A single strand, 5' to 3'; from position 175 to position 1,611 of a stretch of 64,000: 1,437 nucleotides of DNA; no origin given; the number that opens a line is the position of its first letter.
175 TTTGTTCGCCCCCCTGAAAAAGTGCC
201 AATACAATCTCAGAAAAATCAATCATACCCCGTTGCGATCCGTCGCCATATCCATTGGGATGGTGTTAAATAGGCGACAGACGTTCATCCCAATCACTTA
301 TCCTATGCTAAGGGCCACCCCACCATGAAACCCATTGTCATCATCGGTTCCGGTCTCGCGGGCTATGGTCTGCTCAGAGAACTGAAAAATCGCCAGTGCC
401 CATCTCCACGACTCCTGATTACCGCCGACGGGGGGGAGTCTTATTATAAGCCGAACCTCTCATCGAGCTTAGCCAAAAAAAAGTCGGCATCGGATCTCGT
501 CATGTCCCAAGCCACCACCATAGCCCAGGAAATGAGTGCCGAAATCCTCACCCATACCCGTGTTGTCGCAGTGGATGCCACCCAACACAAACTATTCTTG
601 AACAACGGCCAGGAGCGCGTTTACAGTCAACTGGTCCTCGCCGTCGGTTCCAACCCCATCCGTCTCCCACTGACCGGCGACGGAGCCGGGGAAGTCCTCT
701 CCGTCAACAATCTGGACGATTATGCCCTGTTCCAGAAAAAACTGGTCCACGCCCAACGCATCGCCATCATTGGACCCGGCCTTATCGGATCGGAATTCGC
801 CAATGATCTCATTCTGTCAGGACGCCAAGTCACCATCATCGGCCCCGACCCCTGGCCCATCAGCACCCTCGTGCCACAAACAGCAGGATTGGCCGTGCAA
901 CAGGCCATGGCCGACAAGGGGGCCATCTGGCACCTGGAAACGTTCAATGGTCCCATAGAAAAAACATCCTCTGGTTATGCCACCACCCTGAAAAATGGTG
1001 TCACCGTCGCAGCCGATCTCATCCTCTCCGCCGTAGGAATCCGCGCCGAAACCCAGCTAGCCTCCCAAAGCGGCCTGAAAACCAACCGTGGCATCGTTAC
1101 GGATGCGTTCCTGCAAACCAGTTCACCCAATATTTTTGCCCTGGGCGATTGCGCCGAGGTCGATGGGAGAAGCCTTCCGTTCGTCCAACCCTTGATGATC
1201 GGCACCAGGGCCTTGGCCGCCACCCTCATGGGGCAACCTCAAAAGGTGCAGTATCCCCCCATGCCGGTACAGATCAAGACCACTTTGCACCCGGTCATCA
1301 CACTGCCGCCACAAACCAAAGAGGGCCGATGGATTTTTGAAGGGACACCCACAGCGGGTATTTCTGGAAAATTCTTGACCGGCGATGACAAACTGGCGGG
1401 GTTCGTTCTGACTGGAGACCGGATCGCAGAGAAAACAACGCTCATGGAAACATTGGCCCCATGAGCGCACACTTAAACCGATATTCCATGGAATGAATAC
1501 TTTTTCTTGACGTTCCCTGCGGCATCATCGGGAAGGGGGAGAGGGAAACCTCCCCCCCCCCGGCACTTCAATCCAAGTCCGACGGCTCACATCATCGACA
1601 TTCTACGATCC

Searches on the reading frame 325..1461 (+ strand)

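Call 60: search_protein_families(library=pfam, proteins=[window:325-1461:+], max_evalue=0.00001)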
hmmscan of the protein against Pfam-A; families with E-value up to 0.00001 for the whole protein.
window:325-1461:+ (379 aa): 3 families
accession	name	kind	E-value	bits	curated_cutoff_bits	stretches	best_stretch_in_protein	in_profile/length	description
PF07992.20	Pyr_redox_2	-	6.7e-48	164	26.1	1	3-281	2-278/291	Pyridine nucleotide-disulphide oxidoreductase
PF18113.7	Rbx_binding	-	1e-19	70.5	22.1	1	307-376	1-70/71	Rubredoxin binding C-terminal domain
PF00070.33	Pyr_redox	-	3.1e-09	37.6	22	1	145-222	1-79/82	Pyridine nucleotide-disulphide oxidoreductase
